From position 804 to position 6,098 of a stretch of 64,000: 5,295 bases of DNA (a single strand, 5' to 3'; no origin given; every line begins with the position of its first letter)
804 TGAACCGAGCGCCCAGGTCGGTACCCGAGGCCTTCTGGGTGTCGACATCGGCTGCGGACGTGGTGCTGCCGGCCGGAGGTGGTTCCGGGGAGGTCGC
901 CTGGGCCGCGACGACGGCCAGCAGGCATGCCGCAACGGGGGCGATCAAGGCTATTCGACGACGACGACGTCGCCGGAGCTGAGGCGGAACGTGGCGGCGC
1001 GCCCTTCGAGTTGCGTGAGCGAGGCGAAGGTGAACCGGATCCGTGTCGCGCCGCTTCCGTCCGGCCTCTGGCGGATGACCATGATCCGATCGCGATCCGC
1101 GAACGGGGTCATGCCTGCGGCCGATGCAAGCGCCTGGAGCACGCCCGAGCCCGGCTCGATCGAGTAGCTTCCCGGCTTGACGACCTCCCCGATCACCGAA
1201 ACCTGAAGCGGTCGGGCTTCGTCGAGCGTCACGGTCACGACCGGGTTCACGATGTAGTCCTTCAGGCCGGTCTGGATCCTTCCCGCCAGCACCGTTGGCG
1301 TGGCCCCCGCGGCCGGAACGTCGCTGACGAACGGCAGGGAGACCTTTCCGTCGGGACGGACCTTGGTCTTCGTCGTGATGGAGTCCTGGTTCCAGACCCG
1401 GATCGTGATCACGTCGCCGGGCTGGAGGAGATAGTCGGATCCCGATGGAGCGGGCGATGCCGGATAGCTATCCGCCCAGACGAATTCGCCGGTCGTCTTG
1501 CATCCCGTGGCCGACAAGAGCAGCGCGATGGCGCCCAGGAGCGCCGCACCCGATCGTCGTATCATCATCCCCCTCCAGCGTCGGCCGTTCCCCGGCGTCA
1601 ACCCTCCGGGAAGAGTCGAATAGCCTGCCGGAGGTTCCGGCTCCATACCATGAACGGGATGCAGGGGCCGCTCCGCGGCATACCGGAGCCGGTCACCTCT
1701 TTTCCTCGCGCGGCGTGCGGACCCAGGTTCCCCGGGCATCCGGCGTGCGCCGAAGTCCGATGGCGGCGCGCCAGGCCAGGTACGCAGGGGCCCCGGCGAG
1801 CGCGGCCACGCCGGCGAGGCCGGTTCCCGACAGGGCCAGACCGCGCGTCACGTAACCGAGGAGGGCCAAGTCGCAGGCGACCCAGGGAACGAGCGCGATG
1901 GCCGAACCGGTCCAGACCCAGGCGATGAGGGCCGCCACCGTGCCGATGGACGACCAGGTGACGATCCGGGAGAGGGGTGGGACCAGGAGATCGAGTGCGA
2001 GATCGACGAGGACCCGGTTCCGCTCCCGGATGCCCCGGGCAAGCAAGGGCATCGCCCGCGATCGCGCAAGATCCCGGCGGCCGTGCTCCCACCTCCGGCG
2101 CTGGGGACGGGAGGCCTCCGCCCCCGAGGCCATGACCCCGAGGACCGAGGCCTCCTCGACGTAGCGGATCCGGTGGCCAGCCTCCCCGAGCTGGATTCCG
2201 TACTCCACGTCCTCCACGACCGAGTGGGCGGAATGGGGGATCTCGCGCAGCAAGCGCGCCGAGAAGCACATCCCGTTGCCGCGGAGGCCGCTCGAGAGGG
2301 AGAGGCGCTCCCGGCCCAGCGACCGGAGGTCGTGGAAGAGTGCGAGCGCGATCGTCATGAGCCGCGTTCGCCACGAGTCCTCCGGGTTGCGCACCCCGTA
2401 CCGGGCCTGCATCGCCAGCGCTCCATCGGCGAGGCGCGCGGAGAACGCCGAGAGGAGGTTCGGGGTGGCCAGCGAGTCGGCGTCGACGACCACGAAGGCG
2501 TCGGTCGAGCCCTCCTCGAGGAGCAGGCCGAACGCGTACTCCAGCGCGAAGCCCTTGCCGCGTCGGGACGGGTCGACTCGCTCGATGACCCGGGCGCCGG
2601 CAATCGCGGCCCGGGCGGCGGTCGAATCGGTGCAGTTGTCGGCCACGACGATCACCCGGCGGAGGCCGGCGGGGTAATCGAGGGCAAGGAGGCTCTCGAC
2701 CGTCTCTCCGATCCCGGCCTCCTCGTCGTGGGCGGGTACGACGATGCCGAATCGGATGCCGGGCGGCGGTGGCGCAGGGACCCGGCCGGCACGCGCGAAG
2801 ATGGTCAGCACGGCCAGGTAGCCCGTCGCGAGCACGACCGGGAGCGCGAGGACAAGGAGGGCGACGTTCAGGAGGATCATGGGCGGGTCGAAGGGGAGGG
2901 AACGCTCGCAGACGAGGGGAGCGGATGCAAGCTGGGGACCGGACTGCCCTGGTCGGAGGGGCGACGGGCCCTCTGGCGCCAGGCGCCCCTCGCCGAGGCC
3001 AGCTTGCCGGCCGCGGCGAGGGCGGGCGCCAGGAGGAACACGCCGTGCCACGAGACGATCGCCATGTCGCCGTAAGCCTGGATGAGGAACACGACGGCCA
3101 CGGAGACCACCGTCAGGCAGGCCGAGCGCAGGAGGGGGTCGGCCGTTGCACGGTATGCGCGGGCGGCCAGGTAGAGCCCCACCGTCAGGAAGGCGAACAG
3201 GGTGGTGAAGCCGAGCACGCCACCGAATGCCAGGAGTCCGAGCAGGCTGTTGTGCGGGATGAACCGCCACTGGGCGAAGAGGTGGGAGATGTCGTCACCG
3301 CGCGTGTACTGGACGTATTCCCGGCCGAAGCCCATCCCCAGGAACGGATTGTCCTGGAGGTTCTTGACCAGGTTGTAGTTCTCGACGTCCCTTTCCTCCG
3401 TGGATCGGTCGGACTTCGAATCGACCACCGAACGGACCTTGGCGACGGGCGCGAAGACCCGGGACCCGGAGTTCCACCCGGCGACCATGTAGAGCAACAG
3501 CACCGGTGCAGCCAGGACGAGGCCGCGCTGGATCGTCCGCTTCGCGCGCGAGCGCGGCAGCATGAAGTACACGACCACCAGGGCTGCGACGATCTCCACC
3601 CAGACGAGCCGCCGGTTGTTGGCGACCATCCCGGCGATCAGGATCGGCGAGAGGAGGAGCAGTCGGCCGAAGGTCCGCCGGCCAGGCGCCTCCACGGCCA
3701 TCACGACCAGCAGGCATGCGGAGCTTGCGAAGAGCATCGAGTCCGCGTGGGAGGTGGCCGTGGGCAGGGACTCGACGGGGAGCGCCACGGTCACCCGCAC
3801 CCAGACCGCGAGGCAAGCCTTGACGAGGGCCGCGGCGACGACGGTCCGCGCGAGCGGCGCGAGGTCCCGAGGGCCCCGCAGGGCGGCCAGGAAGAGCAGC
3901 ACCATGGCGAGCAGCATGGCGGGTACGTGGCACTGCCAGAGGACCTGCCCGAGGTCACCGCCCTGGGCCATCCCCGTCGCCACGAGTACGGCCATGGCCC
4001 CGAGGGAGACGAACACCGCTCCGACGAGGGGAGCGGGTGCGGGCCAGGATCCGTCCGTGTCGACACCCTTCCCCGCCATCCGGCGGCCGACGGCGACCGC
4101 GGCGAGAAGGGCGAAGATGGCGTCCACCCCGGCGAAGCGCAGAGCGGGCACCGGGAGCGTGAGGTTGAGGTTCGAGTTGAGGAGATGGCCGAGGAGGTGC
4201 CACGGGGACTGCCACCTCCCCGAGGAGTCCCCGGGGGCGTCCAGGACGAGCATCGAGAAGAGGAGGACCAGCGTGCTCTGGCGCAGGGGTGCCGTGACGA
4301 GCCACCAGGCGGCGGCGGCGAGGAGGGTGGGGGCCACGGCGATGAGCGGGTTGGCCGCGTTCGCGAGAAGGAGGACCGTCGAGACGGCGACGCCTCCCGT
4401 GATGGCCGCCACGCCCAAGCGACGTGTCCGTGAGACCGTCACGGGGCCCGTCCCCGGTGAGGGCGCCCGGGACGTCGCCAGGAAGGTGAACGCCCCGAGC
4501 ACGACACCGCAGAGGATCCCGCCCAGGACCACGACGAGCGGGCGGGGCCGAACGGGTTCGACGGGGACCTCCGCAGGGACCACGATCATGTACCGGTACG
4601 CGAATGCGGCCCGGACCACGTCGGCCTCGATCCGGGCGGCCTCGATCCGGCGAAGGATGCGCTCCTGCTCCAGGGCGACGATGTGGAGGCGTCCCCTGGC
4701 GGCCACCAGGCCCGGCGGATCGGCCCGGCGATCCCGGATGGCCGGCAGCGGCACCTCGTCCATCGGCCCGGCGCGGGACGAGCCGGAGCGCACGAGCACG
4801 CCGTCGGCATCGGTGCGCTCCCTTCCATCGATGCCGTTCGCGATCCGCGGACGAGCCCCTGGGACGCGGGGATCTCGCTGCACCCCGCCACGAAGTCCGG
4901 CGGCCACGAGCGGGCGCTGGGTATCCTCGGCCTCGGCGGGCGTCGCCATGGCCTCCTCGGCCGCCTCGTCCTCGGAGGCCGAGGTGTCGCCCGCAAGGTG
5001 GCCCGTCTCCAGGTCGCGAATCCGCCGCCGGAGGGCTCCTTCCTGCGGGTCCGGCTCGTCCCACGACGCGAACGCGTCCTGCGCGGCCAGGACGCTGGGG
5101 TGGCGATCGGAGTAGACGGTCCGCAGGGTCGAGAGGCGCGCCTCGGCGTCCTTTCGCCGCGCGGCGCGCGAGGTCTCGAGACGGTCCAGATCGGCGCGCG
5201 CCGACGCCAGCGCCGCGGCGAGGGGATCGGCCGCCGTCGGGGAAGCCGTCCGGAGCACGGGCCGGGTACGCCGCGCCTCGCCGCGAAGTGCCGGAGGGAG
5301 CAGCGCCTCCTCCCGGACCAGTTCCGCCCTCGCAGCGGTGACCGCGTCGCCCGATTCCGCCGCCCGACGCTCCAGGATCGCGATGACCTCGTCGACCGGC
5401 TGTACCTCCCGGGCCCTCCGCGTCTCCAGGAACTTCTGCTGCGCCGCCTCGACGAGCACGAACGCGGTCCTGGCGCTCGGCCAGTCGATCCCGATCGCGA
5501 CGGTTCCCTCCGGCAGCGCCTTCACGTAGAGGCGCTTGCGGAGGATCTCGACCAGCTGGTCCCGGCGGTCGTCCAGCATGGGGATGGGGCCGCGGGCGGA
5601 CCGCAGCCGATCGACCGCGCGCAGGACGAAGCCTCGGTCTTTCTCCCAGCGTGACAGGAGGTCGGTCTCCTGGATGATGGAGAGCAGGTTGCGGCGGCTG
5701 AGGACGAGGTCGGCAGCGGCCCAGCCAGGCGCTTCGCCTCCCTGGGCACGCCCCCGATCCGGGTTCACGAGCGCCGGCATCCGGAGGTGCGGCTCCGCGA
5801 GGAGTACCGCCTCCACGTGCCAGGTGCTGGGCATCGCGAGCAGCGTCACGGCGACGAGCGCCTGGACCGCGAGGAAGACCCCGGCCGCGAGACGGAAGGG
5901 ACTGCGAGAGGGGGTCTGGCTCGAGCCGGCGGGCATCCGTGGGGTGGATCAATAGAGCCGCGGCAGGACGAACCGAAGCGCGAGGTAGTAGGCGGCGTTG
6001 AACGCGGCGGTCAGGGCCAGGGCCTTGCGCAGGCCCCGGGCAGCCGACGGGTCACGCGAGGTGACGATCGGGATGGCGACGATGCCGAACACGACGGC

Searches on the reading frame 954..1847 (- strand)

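Call 7: search_protein_families(library=pfam, proteins=[window:954-1847:-], max_evalue=0.001)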
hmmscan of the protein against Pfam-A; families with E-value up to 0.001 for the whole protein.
window:954-1847:- (298 aa): 3 families
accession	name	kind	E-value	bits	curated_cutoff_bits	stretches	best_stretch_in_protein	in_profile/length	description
PF02563.21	Poly_export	-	9.4e-22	77.4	28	1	134-208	2-76/77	Polysaccharide biosynthesis/export protein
PF10531.15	SLBB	-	1.1e-10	41.6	27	1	216-265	2-50/55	SLBB domain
PF22461.2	SLBB_2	-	4.3e-09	36.8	27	1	215-297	2-79/79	SLBB domain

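Call 9: search_protein_families(library=ncbifam, proteins=[window:954-1847:-], max_evalue=0.00001)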
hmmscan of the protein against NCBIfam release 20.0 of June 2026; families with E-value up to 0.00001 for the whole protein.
window:954-1847:- (298 aa): 4 families
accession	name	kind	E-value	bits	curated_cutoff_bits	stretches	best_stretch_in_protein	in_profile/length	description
NF041843.1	EpsY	equivalog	5.3e-74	248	320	1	103-298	18-211/211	exopolysaccharide export protein EpsY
TIGR03027.2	pepcterm_export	equivalog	1.8e-34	118.8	180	1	138-298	2-165/169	XrtA/PEP-CTERM system exopolysaccharide export protein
TIGR03028.1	EpsE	equivalog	4.7e-24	85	262.65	1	138-297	1-159/239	polysaccharide export protein EpsE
NF011658.0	PRK15078.1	subfamily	1.6e-09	37.1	333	1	138-260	84-218/380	polysaccharide export protein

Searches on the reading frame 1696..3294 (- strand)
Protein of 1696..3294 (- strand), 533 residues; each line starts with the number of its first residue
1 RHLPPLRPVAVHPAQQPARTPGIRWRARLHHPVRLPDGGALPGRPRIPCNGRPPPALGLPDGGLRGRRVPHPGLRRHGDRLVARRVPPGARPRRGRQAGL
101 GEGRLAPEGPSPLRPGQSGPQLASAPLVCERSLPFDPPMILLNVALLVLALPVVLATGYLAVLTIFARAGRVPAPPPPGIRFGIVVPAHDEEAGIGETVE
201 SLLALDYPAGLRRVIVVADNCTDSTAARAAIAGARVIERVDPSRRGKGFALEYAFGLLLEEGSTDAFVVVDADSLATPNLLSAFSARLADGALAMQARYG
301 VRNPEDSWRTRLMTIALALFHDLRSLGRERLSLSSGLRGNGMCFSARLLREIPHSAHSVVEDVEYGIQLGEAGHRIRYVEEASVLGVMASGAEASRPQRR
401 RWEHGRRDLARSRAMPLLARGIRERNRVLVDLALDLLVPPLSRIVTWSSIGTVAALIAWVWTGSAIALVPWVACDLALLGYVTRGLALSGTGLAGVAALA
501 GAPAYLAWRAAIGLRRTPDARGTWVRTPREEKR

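Call 7: search_protein_families(library=pfam, proteins=[window:1696-3294:-], max_evalue=0.001)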
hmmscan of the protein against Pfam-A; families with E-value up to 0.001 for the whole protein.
window:1696-3294:- (533 aa): 3 families
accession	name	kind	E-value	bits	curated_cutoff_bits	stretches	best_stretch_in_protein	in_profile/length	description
PF13641.12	Glyco_tranf_2_3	-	6.5e-23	82.4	27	1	182-403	3-228/230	Glycosyltransferase like family 2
PF13632.12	Glyco_trans_2_3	-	5.5e-14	52.9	27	1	267-461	2-197/198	Glycosyl transferase family group 2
PF00535.33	Glycos_transf_2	-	1.8e-11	44.7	23.3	1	184-314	2-131/168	Glycosyl transferase family 2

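Call 9: search_protein_families(library=ncbifam, proteins=[window:1696-3294:-], max_evalue=0.00001)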
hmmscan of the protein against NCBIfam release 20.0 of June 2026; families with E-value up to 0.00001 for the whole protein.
window:1696-3294:- (533 aa): 9 families
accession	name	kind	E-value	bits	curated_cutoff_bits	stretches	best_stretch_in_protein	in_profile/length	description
NF041865.1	EpsU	equivalog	1.3e-140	468.9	700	1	144-532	2-393/394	exopolysaccharide biosynthesis GT2 family glycosyltransferase EpsU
NF053846.1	glyco_with_XrtP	equivalog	4.6e-13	48.6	520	1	151-441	12-331/440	XrtP-associated glycosyltransferase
TIGR03469.1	HpnB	hypoth_equivalog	4.1e-09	35.9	379.25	1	183-234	47-97/386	hopene-associated glycosyltransferase HpnB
TIGR04182.1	glyco_TIGR04182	equivalog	1.6e-08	34.3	325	1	184-291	4-100/293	S-layer glycoprotein N-glycosyltransferase AglJ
NF010496.0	PRK13915.1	equivalog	2.4e-08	33.4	262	1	182-274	33-127/307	glucosyl-3-phosphoglycerate synthase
TIGR03937.1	PgaC_IcaA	equivalog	5.9e-08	32.1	422.3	1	183-279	48-141/407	poly-beta-1,6-N-acetyl-D-glucosamine synthase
TIGR03965.1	mycofact_glyco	equivalog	6.9e-08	31.8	280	1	181-297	75-188/467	mycofactocin biosynthesis glycosyltransferase MftF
TIGR04283.1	glyco_like_mftF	equivalog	4.1e-06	26.5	182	1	184-320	3-128/221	TIGR04283 family arsenosugar biosynthesis glycosyltransferase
TIGR03030.1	CelA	equivalog_domain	5.7e-06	24.6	699.1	0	355-445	326-415/714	UDP-forming cellulose synthase catalytic subunit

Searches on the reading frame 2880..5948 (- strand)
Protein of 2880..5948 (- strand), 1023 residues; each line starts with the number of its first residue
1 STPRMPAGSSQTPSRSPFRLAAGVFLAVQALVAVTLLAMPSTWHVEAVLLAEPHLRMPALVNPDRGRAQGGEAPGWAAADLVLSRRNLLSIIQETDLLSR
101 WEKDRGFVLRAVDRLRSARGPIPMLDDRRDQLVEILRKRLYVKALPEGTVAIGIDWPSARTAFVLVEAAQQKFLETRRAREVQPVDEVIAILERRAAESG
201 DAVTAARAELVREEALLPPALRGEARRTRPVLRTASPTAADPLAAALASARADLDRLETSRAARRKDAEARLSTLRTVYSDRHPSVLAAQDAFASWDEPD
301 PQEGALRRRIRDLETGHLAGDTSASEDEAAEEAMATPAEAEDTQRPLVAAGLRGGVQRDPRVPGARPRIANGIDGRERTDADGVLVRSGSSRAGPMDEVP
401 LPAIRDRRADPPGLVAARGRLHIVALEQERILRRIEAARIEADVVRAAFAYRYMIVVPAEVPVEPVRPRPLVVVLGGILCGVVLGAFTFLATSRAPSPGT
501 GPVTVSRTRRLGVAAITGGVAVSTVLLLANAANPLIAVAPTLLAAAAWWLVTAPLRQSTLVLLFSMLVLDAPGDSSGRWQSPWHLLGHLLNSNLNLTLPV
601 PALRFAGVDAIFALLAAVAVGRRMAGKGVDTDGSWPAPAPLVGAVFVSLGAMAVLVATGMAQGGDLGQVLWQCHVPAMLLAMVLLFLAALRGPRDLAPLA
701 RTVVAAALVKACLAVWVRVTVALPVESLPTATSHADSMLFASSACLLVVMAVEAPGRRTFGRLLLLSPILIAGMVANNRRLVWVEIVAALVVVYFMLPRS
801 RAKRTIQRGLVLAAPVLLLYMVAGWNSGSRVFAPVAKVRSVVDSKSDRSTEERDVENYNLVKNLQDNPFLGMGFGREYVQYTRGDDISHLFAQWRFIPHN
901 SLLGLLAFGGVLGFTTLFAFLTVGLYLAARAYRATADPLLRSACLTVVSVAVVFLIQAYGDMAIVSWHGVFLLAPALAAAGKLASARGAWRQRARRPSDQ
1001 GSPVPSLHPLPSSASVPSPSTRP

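Call 7: search_protein_families(library=pfam, proteins=[window:2880-5948:-], max_evalue=0.001)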
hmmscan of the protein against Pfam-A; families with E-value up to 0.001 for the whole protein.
window:2880-5948:- (1023 aa): 1 family
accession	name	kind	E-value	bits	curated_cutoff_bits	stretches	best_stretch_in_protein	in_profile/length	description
PF04932.20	Wzy_C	-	1.1e-12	48.4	31.7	1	769-917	5-148/149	O-Antigen ligase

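Call 9: search_protein_families(library=ncbifam, proteins=[window:2880-5948:-], max_evalue=0.00001)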
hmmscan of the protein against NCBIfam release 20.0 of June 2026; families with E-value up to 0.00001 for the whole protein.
window:2880-5948:- (1023 aa): 2 families
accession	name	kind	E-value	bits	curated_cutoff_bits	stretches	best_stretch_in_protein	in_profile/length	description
NF041870.1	Wzy_EPS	equivalog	1.5e-122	409.7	670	1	512-990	6-485/486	exopolysaccharide repeat unit polymerase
NF041864.1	EpsV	equivalog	2.6e-45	154.9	800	2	20-336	35-364/484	PCP family exopolysaccharide biosynthesis protein EpsV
